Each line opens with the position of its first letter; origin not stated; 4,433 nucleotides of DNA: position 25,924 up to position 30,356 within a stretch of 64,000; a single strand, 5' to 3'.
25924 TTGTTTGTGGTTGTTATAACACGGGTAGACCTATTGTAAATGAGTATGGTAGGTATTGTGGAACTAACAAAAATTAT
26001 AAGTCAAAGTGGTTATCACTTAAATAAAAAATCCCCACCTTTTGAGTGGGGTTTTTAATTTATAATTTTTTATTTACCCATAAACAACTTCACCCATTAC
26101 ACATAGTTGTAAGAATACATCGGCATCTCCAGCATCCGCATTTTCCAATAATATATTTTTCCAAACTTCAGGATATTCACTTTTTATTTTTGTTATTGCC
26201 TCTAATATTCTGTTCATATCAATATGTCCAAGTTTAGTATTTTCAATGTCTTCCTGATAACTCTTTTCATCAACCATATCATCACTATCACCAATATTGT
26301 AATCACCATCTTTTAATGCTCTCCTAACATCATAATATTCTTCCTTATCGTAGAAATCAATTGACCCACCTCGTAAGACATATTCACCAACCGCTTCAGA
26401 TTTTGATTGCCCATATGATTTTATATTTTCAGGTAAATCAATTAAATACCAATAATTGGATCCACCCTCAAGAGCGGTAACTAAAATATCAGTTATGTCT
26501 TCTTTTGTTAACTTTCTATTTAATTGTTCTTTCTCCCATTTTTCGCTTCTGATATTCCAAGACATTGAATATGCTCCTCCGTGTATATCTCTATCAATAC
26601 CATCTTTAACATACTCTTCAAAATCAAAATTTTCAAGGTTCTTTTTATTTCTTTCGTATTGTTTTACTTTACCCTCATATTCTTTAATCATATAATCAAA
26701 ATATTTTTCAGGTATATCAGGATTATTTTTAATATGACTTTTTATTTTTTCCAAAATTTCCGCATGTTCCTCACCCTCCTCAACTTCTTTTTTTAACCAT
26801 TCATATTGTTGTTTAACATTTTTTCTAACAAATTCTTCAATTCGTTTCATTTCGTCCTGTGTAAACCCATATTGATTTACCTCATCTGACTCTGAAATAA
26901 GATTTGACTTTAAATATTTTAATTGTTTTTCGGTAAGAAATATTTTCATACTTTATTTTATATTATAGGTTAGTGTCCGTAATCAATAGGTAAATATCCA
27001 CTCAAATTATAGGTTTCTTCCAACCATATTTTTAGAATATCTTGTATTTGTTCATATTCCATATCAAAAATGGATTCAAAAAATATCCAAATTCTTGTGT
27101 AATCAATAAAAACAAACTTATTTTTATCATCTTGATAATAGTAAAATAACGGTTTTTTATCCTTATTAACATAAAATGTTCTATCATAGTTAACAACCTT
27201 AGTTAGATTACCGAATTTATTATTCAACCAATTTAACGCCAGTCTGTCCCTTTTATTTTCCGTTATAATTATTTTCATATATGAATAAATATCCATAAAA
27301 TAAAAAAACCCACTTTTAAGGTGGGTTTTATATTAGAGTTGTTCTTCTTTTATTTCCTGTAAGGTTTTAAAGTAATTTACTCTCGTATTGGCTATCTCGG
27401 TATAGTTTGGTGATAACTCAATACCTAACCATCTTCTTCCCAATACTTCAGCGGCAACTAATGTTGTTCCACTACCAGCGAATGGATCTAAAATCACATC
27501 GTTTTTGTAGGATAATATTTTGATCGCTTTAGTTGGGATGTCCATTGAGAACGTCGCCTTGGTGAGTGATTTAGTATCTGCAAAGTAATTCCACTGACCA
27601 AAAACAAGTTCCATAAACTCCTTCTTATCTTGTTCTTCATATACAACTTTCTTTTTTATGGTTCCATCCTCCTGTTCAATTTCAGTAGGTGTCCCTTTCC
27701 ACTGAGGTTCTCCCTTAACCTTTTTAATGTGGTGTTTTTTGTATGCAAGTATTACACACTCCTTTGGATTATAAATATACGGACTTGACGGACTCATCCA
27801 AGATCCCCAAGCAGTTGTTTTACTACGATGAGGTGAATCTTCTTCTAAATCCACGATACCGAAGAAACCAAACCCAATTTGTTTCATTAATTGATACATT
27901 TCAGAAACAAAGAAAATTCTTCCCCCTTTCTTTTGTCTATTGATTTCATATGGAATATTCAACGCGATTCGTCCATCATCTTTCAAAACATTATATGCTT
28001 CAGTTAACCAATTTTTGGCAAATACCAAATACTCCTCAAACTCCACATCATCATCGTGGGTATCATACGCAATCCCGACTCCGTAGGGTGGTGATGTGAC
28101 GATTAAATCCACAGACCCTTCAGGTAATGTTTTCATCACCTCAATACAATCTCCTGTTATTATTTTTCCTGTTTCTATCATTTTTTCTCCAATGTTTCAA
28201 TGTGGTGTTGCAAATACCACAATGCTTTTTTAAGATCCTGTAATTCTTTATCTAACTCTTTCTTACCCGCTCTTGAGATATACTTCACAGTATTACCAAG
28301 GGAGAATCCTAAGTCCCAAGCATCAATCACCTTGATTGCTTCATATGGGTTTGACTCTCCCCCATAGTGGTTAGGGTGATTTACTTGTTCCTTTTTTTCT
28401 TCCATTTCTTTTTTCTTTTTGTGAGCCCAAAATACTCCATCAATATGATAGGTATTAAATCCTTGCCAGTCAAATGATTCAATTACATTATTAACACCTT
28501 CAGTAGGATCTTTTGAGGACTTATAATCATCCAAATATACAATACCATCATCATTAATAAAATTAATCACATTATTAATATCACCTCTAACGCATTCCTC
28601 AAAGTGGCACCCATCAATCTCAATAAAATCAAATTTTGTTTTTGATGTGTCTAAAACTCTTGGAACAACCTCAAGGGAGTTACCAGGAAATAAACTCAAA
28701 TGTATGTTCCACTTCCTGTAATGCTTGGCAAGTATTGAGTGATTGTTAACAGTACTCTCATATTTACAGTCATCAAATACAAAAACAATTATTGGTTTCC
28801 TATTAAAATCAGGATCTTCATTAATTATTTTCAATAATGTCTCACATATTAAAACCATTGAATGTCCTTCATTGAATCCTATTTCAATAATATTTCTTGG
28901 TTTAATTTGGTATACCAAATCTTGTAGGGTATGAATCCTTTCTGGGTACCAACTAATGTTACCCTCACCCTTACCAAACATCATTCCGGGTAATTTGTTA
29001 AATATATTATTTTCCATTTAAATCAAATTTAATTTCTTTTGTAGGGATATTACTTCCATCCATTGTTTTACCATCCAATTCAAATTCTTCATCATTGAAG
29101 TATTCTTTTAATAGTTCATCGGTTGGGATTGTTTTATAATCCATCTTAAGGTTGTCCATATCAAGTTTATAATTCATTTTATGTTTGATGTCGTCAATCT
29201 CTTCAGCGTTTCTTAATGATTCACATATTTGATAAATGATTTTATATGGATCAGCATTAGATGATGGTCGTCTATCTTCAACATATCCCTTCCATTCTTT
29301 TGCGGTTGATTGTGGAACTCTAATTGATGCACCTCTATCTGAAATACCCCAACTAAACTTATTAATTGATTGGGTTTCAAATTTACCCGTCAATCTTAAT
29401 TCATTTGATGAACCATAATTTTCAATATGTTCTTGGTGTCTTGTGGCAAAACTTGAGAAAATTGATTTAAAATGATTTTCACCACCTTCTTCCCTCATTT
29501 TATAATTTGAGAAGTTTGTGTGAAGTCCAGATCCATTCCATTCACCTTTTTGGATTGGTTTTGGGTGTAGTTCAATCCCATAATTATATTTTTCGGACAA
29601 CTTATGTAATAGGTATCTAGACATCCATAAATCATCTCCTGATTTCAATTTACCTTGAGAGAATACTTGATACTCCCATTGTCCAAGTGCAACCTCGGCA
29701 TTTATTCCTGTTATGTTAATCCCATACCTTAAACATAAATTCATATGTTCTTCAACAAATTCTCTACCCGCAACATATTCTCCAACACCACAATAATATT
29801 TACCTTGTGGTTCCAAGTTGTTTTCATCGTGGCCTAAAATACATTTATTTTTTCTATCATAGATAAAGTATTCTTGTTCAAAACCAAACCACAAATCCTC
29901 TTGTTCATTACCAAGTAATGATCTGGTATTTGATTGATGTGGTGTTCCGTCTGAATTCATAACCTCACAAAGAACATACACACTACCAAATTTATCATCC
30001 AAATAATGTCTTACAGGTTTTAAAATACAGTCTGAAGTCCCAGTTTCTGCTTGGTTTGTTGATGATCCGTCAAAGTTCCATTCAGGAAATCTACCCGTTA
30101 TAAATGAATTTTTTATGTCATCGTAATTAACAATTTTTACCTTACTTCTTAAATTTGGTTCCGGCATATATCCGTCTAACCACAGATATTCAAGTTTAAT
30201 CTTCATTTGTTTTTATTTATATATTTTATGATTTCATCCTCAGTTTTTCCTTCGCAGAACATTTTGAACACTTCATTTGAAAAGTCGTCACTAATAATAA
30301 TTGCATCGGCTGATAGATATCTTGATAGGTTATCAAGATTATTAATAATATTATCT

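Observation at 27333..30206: Operon GSII, then (SAM-methyltransferase-like plus DUF3310 fusion), then beta-class DNA methyltransferase, with overlapping stop/start codons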

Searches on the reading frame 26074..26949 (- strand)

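Call 3: search_protein_families(library=pfam, proteins=[window:26074-26949:-], max_evalue=0.01)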
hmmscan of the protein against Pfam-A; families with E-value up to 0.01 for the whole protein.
window:26074-26949:- (291 aa): 0 families

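Call 4: search_protein_families(library=phrogs, proteins=[window:26074-26949:-], max_evalue=0.001)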
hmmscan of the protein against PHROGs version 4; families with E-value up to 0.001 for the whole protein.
window:26074-26949:- (291 aa): 1 family
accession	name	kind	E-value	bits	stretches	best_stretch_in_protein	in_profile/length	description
phrog_2355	-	unknown function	1.5e-13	52.4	1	140-291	4-146/146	-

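Call 73: search_protein_families(library=padloc, proteins=[window:26074-26949:-], max_evalue=0.001)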
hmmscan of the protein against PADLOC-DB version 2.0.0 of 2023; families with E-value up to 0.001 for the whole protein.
window:26074-26949:- (291 aa): 0 families

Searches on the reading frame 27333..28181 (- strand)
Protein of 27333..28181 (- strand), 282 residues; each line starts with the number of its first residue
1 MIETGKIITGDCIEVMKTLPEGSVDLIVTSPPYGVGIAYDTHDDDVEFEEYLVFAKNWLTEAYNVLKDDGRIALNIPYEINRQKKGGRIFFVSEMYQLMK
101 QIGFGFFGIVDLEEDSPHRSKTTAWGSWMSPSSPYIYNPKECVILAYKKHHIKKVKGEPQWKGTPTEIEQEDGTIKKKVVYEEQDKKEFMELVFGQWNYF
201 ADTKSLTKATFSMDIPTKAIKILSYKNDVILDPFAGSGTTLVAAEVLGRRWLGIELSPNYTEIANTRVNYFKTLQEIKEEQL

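Call 3: search_protein_families(library=pfam, proteins=[window:27333-28181:-], max_evalue=0.01)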
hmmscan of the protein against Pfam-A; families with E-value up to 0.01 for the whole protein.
window:27333-28181:- (282 aa): 4 families
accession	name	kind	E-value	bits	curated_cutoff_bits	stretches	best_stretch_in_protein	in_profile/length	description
PF01555.25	N6_N4_Mtase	-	2e-35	123.2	26.7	1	24-265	1-220/221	DNA methylase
PF01170.24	UPF0020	-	6.4e-07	29.7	22.3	0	227-261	29-63/197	RMKL-like, methyltransferase domain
PF02384.22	N6_Mtase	-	0.00027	20.8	20.4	0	6-76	108-183/311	N-6 DNA Methylase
PF09445.16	Methyltransf_15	-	0.001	19.1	22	0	7-43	53-90/165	RNA cap guanine-N2 methyltransferase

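Call 4: search_protein_families(library=phrogs, proteins=[window:27333-28181:-], max_evalue=0.001)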
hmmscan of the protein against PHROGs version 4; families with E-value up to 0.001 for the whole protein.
window:27333-28181:- (282 aa): 15 families
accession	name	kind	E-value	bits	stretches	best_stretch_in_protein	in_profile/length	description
phrog_67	-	other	3.1e-44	153.2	1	2-269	121-344/743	DNA methyltransferase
phrog_498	-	other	7.3e-26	91.8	1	15-275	214-427/633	DNA methyltransferase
phrog_3008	-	other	2.2e-17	64.1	1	214-278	157-221/244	DNA methyltransferase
phrog_6025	-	other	2.8e-15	57.4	1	3-79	10-86/192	DNA methyltransferase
phrog_12517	-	unknown function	6.6e-15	56.1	2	7-107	162-263/316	-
phrog_18146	-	other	4.1e-14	53.3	1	208-279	50-121/452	DNA methyltransferase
phrog_8769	-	other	1.5e-09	38.6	1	225-279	10-64/71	methyltransferase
phrog_18293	-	other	9.1e-09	36.3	1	220-277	59-116/119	methyltransferase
phrog_12862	-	unknown function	1.4e-08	35.7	1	6-74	4-63/149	-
phrog_23085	-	unknown function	4.8e-08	33.8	1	219-268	56-105/138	-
phrog_23148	-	unknown function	2.6e-07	31.8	1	218-268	96-146/165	-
phrog_10183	-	other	1.1e-06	28.2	1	205-276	97-165/889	DNA methyltransferase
phrog_16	-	DNA, RNA and nucleotide metabolism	8.5e-06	25.2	1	206-264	847-905/986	DNA helicase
phrog_6952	-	other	3.3e-05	24.8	1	218-263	125-170/181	DNA methyltransferase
phrog_2713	-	unknown function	0.00027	21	0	17-75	284-347/520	-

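Call 6: search_protein_families(library=ncbifam, proteins=[window:27333-28181:-], max_evalue=0.01)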
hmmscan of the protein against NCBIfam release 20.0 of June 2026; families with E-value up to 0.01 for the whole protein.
window:27333-28181:- (282 aa): 5 families
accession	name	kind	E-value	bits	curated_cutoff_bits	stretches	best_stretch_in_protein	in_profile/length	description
NF050803.1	DnaMtaseCcrMCaul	equivalog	9.5e-25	87.2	830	2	224-277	203-256/350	adenine-specific DNA-methyltransferase CcrM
NF008572.0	PRK11524.1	equivalog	1.4e-22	80.1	292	2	4-73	14-83/294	adenine-specific DNA-methyltransferase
NF010253.0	PRK13699.1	subfamily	1.4e-20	73.9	244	2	197-271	136-208/226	DNA methyltransferase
TIGR01177.1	TIGR01177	hypoth_equivalog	5.6e-08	32.5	316.55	1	18-90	245-309/330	TIGR01177 family methyltransferase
NF040721.1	Trm14_Arch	equivalog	6.1e-08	32.2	280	1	4-73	272-331/370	tRNA (guanine(6)-N2)-methyltransferase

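Call 73: search_protein_families(library=padloc, proteins=[window:27333-28181:-], max_evalue=0.001)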
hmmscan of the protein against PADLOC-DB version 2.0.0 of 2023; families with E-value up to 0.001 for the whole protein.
window:27333-28181:- (282 aa): 73 families (the best 25 are shown)
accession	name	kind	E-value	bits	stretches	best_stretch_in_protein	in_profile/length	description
PDLC03353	MTase_II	-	2.1e-55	186.1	1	2-270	7-252/260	Type II methyltransferase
PDLC03350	MTase_II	-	3.5e-44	149.5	1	5-272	57-299/312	Type II methyltransferase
PDLC03371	MTase_II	-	7.7e-34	115.4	1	4-272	10-256/260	Type II methyltransferase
PDLC03299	MTase_II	-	5.2e-32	109.5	2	5-73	15-84/296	Type II methyltransferase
PDLC03387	MTase_II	-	1.6e-28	97.7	2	208-269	215-276/289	Type II methyltransferase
PDLC03216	MTase_II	-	3.7e-27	93.3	2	224-277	211-264/364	Type II methyltransferase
PDLC03238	MTase_II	-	3.5e-24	83.6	2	3-77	122-198/428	Type II methyltransferase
PDLC03738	oMTase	-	5.7e-24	82.5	2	225-276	222-273/376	orphan methyltransferase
PDLC03295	MTase_II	-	1.9e-23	81.4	2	3-80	2-79/292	Type II methyltransferase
PDLC03320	MTase_II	-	5e-23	79.7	2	9-74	37-102/289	Type II methyltransferase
PDLC03339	MTase_II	-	7.6e-22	75.6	2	218-270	221-273/399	Type II methyltransferase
PDLC03260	MTase_II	-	9.9e-22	75.3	2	208-271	247-310/349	Type II methyltransferase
PDLC03305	MTase_II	-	1.4e-21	75.4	2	196-270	172-244/513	Type II methyltransferase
PDLC03246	MTase_II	-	1.4e-21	75.1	1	7-263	115-361/376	Type II methyltransferase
PDLC03228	MTase_II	-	1.6e-21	75.2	2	220-269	157-206/227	Type II methyltransferase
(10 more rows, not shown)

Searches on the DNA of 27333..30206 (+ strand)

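Call 5: search_dna_similar(query=window:27333-30206:+, collection=phages, mode=distant, max_rows=20)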
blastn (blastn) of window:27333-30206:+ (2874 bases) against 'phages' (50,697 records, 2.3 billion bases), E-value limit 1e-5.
Records with a match: 8; places in all: 8; records where one place covers at least 80% of the query: 0.
Best place of each record, by identity: 60-80% 8.
By first word of the organism name: uncultured 4; Flavobacterium 4.
By host as written in the record: - 4; Flavobacterium sp. LMO8 4.
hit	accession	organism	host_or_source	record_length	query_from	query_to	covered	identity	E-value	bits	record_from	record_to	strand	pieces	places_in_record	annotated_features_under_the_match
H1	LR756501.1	uncultured phage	metagenomic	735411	1982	2643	23%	65.5%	2e-27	132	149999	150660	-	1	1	record has no annotation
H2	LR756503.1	uncultured phage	metagenomic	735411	1982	2643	23%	65.5%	2e-27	132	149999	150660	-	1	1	record has no annotation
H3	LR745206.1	uncultured phage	metagenomic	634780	1912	2476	20%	66.5%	2e-22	114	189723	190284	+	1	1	record has no annotation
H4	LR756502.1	uncultured phage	metagenomic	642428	2150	2479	11%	69.1%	9e-20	106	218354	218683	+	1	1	record has no annotation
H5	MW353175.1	Flavobacterium phage vB_FspM_immuto_2-6A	Flavobacterium sp. LMO8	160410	880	1070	7%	74.2%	4e-24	120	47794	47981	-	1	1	protein of unknown function DUF3310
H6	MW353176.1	Flavobacterium phage vB_FspM_immuto_3-5A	Flavobacterium sp. LMO8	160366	880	1070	7%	74.2%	4e-24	120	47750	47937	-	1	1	protein of unknown function DUF3310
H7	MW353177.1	Flavobacterium phage vB_FspM_immuto_13-6C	Flavobacterium sp. LMO8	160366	880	1070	7%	74.2%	4e-24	120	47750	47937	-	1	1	protein of unknown function DUF3310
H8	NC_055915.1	Flavobacterium phage vB_FspM_immuto_2-6A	Flavobacterium sp. LMO8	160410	880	1070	7%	74.2%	4e-24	120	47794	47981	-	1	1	protein of unknown function DUF3310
